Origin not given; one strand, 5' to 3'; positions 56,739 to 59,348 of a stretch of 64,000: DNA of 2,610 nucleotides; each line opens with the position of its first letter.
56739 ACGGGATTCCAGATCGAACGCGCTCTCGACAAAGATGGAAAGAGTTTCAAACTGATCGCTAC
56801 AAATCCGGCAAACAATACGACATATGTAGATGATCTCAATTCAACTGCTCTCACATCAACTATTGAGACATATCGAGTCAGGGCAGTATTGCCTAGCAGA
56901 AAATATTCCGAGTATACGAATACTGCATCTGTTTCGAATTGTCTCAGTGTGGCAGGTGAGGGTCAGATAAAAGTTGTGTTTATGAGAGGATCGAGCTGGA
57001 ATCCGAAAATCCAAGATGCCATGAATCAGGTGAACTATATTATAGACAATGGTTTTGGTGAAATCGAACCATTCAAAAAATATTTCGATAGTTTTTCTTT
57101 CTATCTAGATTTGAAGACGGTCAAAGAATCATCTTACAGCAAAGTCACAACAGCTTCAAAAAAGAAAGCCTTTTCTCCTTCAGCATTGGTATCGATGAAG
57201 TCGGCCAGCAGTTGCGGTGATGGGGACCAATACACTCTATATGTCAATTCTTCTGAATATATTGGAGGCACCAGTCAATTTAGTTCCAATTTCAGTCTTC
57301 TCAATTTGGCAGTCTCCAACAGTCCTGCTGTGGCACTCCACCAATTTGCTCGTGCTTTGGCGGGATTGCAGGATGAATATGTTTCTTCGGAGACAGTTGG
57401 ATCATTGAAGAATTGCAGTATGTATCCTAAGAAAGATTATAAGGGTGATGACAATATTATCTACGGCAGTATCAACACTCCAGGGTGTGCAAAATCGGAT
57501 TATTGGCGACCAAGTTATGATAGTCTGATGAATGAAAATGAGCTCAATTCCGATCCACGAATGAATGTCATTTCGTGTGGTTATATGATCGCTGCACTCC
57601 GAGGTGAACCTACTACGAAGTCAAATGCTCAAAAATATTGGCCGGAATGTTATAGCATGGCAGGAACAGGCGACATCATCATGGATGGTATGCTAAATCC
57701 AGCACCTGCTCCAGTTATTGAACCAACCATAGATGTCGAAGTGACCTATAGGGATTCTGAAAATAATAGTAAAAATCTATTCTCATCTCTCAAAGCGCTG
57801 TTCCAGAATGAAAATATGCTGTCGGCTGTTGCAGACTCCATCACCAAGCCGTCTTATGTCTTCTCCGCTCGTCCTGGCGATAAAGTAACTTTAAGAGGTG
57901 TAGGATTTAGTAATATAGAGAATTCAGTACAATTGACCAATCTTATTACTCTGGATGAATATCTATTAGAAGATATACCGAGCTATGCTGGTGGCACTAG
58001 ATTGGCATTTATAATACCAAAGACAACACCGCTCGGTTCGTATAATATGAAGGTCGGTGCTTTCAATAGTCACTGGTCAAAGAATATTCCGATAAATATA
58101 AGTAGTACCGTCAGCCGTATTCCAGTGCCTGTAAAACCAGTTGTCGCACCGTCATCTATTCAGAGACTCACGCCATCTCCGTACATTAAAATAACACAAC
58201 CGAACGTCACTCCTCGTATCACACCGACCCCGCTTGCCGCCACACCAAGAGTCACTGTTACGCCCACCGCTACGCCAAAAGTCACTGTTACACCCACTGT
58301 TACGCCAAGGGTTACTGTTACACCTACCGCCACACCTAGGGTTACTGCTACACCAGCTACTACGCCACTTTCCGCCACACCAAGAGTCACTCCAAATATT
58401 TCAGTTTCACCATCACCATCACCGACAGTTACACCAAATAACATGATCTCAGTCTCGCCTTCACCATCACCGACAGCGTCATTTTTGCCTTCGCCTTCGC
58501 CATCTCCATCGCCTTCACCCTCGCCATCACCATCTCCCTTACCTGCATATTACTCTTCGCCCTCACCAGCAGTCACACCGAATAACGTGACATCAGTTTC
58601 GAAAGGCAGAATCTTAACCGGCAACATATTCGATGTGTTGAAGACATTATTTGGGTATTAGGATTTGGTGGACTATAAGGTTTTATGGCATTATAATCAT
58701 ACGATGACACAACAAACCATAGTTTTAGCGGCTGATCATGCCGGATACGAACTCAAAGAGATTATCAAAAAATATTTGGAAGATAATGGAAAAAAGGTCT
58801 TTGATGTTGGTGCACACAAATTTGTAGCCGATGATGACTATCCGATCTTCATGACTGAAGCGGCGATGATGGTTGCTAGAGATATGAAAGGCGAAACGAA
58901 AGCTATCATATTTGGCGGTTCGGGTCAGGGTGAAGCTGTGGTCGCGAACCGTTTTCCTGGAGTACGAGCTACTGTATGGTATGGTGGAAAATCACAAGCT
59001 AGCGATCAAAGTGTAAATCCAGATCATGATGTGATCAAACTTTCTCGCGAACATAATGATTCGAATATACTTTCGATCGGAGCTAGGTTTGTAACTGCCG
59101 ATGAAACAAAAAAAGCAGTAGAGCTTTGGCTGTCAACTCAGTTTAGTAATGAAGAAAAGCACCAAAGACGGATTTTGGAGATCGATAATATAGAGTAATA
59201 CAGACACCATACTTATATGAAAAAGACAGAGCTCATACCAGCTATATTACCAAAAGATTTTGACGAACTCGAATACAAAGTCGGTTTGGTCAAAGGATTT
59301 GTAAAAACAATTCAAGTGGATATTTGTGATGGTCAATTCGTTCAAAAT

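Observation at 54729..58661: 1310-aa surface protein with a degenerate M64-peptidase-like motif, a GHSxG hydrolase elbow and a programmable PT/SP repeat tail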

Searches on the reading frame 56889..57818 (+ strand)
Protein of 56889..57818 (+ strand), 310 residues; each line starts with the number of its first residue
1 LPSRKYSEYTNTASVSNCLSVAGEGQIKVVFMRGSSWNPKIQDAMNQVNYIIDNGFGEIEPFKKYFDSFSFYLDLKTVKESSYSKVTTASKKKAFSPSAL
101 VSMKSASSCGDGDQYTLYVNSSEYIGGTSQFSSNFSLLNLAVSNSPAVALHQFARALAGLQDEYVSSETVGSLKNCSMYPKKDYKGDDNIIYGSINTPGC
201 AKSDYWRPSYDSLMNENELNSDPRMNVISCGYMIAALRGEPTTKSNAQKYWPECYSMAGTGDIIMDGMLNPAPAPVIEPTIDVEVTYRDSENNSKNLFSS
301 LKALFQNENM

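Call 9: find_homologous_proteins(query=window:56889-57818:+, max_evalue=0.01)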
Query window:56889-57818:+ (310 aa): 2 proteins with E <= 0.01 among 2358 candidates.
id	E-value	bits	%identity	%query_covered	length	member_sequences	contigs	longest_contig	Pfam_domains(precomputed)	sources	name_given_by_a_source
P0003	3.1e-29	121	31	81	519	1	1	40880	PF09471.16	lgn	-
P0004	6.4e-29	120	31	85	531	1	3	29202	-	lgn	-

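Call 15: search_protein_families(library=pfam, proteins=[P0003, P0004], max_evalue=1)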
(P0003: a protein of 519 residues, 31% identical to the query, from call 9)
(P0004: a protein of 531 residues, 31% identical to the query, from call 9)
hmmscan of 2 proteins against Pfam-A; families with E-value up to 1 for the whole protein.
P0003 (519 aa): 2 families
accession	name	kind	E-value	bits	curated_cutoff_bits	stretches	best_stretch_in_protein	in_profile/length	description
PF09471.16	Peptidase_M64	-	6.3e-06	26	26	1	280-410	40-168/302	IgA Peptidase M64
PF14891.12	Peptidase_M91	-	0.056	14.2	25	1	364-407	75-115/176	Effector protein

P0004 (531 aa): 2 families
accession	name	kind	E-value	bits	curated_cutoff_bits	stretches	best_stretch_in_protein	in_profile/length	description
PF09471.16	Peptidase_M64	-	0.00059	19.5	26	1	375-401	142-167/302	IgA Peptidase M64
PF13582.12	Reprolysin_3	-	0.13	13.2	22.4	1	327-388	59-119/123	Metallo-peptidase family M12B Reprolysin-like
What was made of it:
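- On Igalysin / M64 metallopeptidase: Homologue P0003 scores 26.0 and P0004 scores 19.5 (call 15).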

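Call 20: find_encoding_contigs(protein=P0003, flank=6000, max_places=3)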
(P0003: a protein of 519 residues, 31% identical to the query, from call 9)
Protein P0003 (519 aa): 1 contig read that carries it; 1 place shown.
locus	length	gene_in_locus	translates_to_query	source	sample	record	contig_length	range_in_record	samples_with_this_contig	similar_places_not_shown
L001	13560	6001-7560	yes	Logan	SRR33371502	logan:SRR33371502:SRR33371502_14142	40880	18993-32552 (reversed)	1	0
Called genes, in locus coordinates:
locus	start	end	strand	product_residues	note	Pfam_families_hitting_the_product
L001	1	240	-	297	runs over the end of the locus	-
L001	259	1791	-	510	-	PF13632:Glyco_trans_2_3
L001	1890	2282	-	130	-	-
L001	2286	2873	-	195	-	PF00889:EF_TS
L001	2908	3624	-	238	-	PF00318:Ribosomal_S2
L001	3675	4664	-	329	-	PF03462:PCRF, PF00472:RF-1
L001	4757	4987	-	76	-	PF01197:Ribosomal_L31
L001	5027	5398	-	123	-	-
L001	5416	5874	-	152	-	-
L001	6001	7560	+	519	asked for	PF09471:Peptidase_M64 (faint)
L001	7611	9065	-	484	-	PF00092:VWA, PF13519:VWA_2 (weak)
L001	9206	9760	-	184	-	-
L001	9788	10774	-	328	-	PF04280:Tim44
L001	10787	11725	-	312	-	PF13421:Band_7_1, PF01145:Band_7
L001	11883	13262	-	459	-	-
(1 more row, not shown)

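Call 21: find_encoding_contigs(protein=P0004, flank=6000, max_places=3)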
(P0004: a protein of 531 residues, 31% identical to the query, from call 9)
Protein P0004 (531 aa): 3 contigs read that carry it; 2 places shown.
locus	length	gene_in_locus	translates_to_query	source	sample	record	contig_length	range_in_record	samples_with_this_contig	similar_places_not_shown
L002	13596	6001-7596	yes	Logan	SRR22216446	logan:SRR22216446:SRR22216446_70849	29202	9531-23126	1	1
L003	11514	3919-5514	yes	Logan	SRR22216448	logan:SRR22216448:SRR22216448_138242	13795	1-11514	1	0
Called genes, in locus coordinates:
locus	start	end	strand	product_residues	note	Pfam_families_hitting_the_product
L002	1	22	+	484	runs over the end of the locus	PF01336:tRNA_anti-codon, PF00152:tRNA-synt_2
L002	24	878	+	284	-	PF03477:ATP-cone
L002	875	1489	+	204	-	PF03167:UDG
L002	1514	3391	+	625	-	PF01411:tRNA-synt_2c, PF07973:tRNA_SAD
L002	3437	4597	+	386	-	-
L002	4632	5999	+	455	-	-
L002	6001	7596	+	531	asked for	-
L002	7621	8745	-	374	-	PF13173:AAA_14, PF13635:DUF4143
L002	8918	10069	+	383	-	-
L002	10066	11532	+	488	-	PF16656:Pur_ac_phosph_N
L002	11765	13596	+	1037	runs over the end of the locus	-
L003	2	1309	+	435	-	?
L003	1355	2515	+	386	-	-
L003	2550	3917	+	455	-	-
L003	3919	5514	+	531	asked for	-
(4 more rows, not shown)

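Call 37: search_solved_structures(query=A3, max_evalue=1, show_alignments=2)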
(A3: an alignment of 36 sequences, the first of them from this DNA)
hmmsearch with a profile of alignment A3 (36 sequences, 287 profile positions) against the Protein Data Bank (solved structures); distinct sequences matched with E-value up to 1: 10.
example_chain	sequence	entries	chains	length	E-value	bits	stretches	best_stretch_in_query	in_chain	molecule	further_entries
3p1v_A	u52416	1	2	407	5.6e-07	32.5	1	25-178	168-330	Metallo-endopeptidase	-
4df9_A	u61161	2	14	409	1.2e-05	28.1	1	46-177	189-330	putative peptidase | Lipoprotein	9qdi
9ekk_A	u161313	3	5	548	4.1e-05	26.4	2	125-158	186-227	IgA protease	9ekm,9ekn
9qdh_A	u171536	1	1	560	4.4e-05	26.3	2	125-158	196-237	IgA protease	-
9i4z_A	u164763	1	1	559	0.00074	22.3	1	15-90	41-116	IgA protease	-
9u9i_S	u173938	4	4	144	0.017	17.8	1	58-164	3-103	AP-4 complex subunit sigma-1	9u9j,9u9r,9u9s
1c7k_A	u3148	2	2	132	0.022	17.4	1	99-160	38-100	ZINC ENDOPROTEASE | ZINC PROTEASE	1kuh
4hx3_A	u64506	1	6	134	0.023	17.4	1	99-160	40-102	Extracellular small neutral protease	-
5zjk_A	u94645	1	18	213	0.15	14.7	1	130-163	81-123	Myroilysin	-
5czw_A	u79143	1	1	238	0.17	14.5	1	124-161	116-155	Myroilysin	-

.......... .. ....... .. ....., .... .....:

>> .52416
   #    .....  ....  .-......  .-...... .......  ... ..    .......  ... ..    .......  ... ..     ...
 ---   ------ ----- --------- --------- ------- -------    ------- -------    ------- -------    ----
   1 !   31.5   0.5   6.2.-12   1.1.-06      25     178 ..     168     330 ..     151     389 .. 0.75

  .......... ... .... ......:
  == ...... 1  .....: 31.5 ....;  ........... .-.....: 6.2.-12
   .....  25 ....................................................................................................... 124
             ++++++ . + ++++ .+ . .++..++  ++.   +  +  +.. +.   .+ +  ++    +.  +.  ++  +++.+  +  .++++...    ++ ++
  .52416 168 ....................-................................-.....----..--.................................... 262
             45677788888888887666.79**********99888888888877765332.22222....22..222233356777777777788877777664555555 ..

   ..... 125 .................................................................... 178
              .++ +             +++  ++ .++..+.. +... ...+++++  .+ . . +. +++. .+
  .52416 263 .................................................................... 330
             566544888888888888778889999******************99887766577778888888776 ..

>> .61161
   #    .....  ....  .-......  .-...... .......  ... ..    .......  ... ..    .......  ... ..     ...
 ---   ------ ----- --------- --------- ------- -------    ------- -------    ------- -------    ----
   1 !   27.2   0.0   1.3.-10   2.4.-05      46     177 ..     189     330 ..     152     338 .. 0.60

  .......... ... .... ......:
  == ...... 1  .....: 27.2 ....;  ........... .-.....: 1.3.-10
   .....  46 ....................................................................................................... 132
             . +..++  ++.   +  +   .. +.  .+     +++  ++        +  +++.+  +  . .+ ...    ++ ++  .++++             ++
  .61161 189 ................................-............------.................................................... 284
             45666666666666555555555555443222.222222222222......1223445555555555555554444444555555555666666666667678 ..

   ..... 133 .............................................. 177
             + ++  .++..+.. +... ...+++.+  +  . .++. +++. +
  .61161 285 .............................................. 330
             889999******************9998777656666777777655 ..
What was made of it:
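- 56940..57728 (+): Igalysin (M64)-like metzincin domain with a degenerate zinc site, aa 738-1000. Profile A3 against PDB: 3p1v 5.6e-7, 4df9 1.2e-5, IgA protease 4e-5 (call 37).
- On Igalysin / M64 metallopeptidase: The family profile against M64 PDB sequences gives E 5.6e-7 (call 37).
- The family profile matches M64 structures in the PDB (call 37).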

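Call 43: find_related_loci(query=A3, collection=genome_contigs, flank=4000)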
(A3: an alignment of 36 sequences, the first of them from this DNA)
Query A3 (271 aa) in genome_contigs; peptide patterns used: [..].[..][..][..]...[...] (x = any residue, [..] = any of these).
67 stretches matched a pattern; 54 encode a relative of the query (tblastn E <= 1e-3); 53 distinct loci.
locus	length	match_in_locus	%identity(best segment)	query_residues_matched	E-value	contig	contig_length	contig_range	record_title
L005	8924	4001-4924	35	4-271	4e-49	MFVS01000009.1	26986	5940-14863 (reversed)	MAG: Candidatus Nomurabacteria bacterium RIFCSPLOWO2_12_FULL_40_42 rifcsplowo2_12_scaffold_1725, whole genome shotgun se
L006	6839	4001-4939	35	1-270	8e-49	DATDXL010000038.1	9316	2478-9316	MAG TPA_asm: Candidatus Paceibacterota bacterium isolate SMAG_U8138 k141_2112078, whole genome shotgun sequence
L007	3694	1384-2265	35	4-265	1e-46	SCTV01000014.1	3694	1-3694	MAG: Patescibacteria group bacterium isolate FW305_bin.8 FW305_bin.8-5333, whole genome shotgun sequence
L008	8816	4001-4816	37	3-240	7e-46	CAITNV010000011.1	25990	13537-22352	MAG: Candidatus Taylorbacteria bacterium isolate Umea_bin-01178 genome assembly, contig: bin-01178:11/62, whole genome s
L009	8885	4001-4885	33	4-263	1e-45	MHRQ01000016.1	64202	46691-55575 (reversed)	MAG: Candidatus Taylorbacteria bacterium RIFCSPHIGHO2_02_FULL_46_13 rifcsphigho2_02_scaffold_1981, whole genome shotgun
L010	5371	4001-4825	35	1-245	2e-44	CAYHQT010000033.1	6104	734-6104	MAG TPA_asm: uncultured Candidatus Saccharibacteria bacterium isolate ERP119705_co14_62 genome assembly, contig: NODE_23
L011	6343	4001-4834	35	1-245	9e-44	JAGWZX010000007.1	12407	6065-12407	MAG: Patescibacteria group bacterium isolate REEB63 contig-150_6518, whole genome shotgun sequence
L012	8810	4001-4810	37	3-240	1e-42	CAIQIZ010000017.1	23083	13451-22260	uncultured bacterium isolate AM-2014_bin-3837 genome assembly, contig: bin-3837:17/31, whole genome shotgun sequence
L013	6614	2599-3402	32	3-242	4e-40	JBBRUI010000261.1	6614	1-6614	MAG: Bacteroidota bacterium isolate La3_concoct.179 La3_concoct.179_K_1460746_L_6614_cov_10.0000, whole genome shotgun s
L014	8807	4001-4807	33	2-249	1e-39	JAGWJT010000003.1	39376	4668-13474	MAG: Patescibacteria group bacterium isolate REEB144 contig-150_1034, whole genome shotgun sequence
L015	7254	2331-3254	33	4-267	1e-39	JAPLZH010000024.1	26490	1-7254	MAG: Candidatus Taylorbacteria bacterium isolate LacPavin_0920_WC57_MAG_39_17 LacPavin_0920_WC57_scaffold_410426, whole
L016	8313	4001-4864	30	2-263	5e-38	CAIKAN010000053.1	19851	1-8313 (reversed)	uncultured bacterium isolate AM-2014_bin-3203 genome assembly, contig: bin-3203:53/99, whole genome shotgun sequence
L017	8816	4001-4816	35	1-245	3e-37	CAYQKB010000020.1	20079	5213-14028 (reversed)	MAG TPA_asm: uncultured Candidatus Saccharibacteria bacterium isolate SRP193066_co2_439 genome assembly, contig: NODE_14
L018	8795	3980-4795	34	1-240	2e-35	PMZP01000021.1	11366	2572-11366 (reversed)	MAG: Candidatus Taylorbacteria bacterium isolate fen_1323 73.20110800_E3D.67_contig_82059, whole genome shotgun sequence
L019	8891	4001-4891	31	3-265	2e-35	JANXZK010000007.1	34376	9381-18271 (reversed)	MAG: bacterium isolate GL140_4_metabat_307 GL140_4_k141_1742008, whole genome shotgun sequence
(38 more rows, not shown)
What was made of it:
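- Host range: Nomura-, Taylor-, Paceibacterota, Saccharibacteria and a few DPANN (call 43).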

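Call 44: predict_structure(alignment_id=A3)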
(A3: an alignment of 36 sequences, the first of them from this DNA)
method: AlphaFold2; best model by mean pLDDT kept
length: 271 residues; sequences in the alignment: 36
mean_pLDDT: 92.4   pTM: 0.89
mean pLDDT of the five models: 92.4, 92.2, 91.6, 90.9, 89.2
residues with pLDDT >= 90: 225; 70-90: 35; 50-70: 11; < 50: 0
segments of 3 or more residues with pLDDT < 50: none
pLDDT, mean of each block of 10 residues (from residue 1): 85 98 95 98 98 98 97 93 95 96 97 93 96 95 95 71 92 94 90 91 77 97 98 97 95 87 77 65
secondary structure, 60 per line:
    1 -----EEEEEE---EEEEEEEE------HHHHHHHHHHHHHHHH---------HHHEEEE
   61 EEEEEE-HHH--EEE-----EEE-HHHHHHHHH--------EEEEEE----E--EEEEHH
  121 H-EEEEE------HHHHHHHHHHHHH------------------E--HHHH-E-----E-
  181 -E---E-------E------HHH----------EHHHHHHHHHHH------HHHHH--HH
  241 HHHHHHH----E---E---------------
elements in order: E6-11 E15-22 H29-44 E57-66 E73-75 E81-83 H85-93 E102-107 E115-118 E123-127 H134-146 H168-171 H215-225 H232-236 H239-247
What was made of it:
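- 56940..57728 (+): The AF2 model has pLDDT 92.4 (call 44).
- The AF2 model has pLDDT 92.4 and pTM 0.89 (call 44).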

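Call 47: fold_search(model_id=the predicted structure, library=pdb)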
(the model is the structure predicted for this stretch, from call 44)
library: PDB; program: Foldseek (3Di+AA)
matches with E <= 10: 393; with E <= 0.001: 19
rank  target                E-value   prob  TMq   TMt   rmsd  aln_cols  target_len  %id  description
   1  9qdi_D                5.8e-10  1.00  0.63  0.45   4.5       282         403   14  Crystal structure of BF3526 peptidase from Bacteroides fragilis in complex with a peptide (released 2025-07-16)
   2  4df9_E                2.8e-09  1.00  0.64  0.45   4.7       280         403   14  Crystal structure of a putative peptidase (BF3526) from Bacteroides fragilis NCTC 9343 at 2.17 A resolution (released 2012-02-15)
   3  4df9_C                3.4e-09  1.00  0.65  0.45   4.6       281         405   14  Crystal structure of a putative peptidase (BF3526) from Bacteroides fragilis NCTC 9343 at 2.17 A resolution (released 2012-02-15)
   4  4df9_A                4.9e-09  1.00  0.61  0.43   5.5       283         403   16  Crystal structure of a putative peptidase (BF3526) from Bacteroides fragilis NCTC 9343 at 2.17 A resolution (released 2012-02-15)
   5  9qdi_C                7.6e-09  1.00  0.64  0.44   4.5       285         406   14  Crystal structure of BF3526 peptidase from Bacteroides fragilis in complex with a peptide (released 2025-07-16)
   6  9i4z                  7.6e-09  1.00  0.53  0.29   8.7       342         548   12  Crystal structure of Thomasclavelia ramosa IgA peptidase (IgAse) active site mutant (E330-N876) (released 2025-06-25)
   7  9qdi_B                9.8e-09  1.00  0.62  0.43   4.6       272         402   16  Crystal structure of BF3526 peptidase from Bacteroides fragilis in complex with a peptide (released 2025-07-16)
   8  4df9_D                1.3e-08  1.00  0.65  0.45   4.3       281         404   14  Crystal structure of a putative peptidase (BF3526) from Bacteroides fragilis NCTC 9343 at 2.17 A resolution (released 2012-02-15)
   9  4df9_F                1.3e-08  1.00  0.65  0.45   4.6       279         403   14  Crystal structure of a putative peptidase (BF3526) from Bacteroides fragilis NCTC 9343 at 2.17 A resolution (released 2012-02-15)
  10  9qdi_E                1.4e-08  1.00  0.64  0.45   4.3       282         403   14  Crystal structure of BF3526 peptidase from Bacteroides fragilis in complex with a peptide (released 2025-07-16)
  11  9qdi_A                1.4e-08  1.00  0.64  0.45   4.6       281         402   15  Crystal structure of BF3526 peptidase from Bacteroides fragilis in complex with a peptide (released 2025-07-16)
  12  9qdi_G                1.6e-08  1.00  0.63  0.44   5.0       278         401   14  Crystal structure of BF3526 peptidase from Bacteroides fragilis in complex with a peptide (released 2025-07-16)
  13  3p1v_A                1.8e-08  1.00  0.65  0.45   4.2       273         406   16  Crystal structure of a metallo-endopeptidases (BACOVA_00663) from Bacteroides ovatus at 1.93 A resolution (released 2010-10-27)
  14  9qa6                  3.2e-08  1.00  0.56  0.20   8.4       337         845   13  Cryo-EM structure of Thomasclavelia ramosa IgA peptidase (IgAse) active site mutant (S32-N876) (released 2025-06-25)
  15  9qdh                  8.8e-08  1.00  0.55  0.29   9.2       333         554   14  Crystal structure of IgA protease (323-878) from Thomasclavelia ramosa (released 2025-07-16)
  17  3p1v_B                1.5e-07  1.00  0.66  0.46   4.1       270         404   16  Crystal structure of a metallo-endopeptidases (BACOVA_00663) from Bacteroides ovatus at 1.93 A resolution (released 2010-10-27)
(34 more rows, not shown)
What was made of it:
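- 56940..57728 (+): The Foldseek top 17 hits are all M64 structures, E 6e-10 to 1.5e-7, TM-score normalised to the query 0.53-0.66 (call 47).
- On Igalysin / M64 metallopeptidase: Its top 17 PDB matches are all M64 structures, E 6e-10 to 1.5e-7, followed by ADAM/adamalysins (call 47).
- Closest known: Igalysin / MEROPS M64 metallopeptidases. Same: These are the best 17 Foldseek matches, with TM-score normalised to the query up to 0.66 (call 47).
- Its 17 best PDB matches are all M64/igalysin structures: BF3526, BACOVA_00663 and T. ramosa IgAse (call 47).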

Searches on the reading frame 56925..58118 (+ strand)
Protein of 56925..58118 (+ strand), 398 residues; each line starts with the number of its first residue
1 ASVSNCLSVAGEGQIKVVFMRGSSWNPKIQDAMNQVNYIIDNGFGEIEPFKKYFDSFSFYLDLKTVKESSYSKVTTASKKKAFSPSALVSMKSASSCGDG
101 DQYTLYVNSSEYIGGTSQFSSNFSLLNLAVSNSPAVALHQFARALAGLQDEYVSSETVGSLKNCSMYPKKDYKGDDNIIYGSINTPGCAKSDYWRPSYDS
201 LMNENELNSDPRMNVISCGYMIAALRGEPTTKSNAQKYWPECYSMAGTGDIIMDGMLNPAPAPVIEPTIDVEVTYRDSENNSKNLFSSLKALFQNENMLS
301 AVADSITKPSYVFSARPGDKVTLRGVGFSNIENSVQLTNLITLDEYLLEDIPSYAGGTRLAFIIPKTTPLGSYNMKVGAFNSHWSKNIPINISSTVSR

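Call 56: find_related_loci(query=window:56925-58118:+, collection=metagenome_contigs, flank=5000)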
Query window:56925-58118:+ (398 aa) in metagenome_contigs; peptide patterns used: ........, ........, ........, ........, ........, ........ (x = any residue, [..] = any of these).
38 stretches matched a pattern, but none encodes a relative of the query by tblastn (E <= 1e-3).

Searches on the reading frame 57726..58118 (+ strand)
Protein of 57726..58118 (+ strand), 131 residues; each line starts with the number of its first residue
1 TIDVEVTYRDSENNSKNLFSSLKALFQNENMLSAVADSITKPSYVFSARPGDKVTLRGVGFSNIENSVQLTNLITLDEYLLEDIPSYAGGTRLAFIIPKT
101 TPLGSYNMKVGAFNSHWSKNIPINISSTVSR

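Call 52: search_protein_families(library=pfam, proteins=[window:57726-58118:+], max_evalue=1)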
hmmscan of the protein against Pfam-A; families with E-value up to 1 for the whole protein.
window:57726-58118:+ (131 aa): 1 family
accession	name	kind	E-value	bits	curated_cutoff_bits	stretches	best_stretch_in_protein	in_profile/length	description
PF01835.25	MG2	-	0.077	13.8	32.8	1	85-118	55-91/96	MG2 domain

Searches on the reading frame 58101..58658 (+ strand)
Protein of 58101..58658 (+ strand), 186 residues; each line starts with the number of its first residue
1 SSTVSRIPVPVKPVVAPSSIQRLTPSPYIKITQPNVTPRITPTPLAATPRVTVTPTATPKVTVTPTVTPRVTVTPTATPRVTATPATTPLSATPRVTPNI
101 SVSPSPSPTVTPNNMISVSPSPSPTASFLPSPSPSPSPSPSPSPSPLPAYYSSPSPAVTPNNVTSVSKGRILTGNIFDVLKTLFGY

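Call 52: search_protein_families(library=pfam, proteins=[window:58101-58658:+], max_evalue=1)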
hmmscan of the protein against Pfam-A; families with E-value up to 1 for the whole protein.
window:58101-58658:+ (186 aa): 0 families
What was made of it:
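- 58116..58598 (+): Pro/Thr/Ser-rich low-complexity stalk, aa 1130-1290. No Pfam family (call 52).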

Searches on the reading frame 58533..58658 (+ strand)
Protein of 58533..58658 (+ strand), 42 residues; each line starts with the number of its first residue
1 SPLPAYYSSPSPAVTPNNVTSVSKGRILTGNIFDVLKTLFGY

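Call 61: search_protein_families(library=ncbifam, proteins=[window:58533-58658:+], max_evalue=10)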
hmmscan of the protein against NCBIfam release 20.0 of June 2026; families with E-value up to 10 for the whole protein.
seq(42 aa): 0 families
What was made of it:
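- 58599..58658 (+): C-terminal amphipathic peptide ...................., shared with many family members. No NCBIfam model matches (call 61).
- Closest known: Gram-positive-type surface proteins with Ig-like. Different: That resembles in principle the C-terminal amphipathic membrane anchor of E. coli PBP5 (general knowledge), but it matches no curated model (call 61).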

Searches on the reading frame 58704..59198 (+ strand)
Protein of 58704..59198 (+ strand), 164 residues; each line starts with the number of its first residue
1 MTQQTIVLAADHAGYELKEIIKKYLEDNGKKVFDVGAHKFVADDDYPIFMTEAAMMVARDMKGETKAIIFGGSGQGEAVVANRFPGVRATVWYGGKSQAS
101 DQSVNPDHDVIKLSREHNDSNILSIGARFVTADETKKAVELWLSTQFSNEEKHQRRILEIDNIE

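Call 75: search_protein_families(library=pfam, proteins=[window:58704-59198:+], max_evalue=0.001)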
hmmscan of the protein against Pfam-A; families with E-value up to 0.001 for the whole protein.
window:58704-59198:+ (164 aa): 1 family
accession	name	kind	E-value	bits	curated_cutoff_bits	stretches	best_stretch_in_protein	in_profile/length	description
PF02502.23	LacAB_rpiB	-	8.1e-35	120.2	24.7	1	6-160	1-138/138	Ribose/Galactose Isomerase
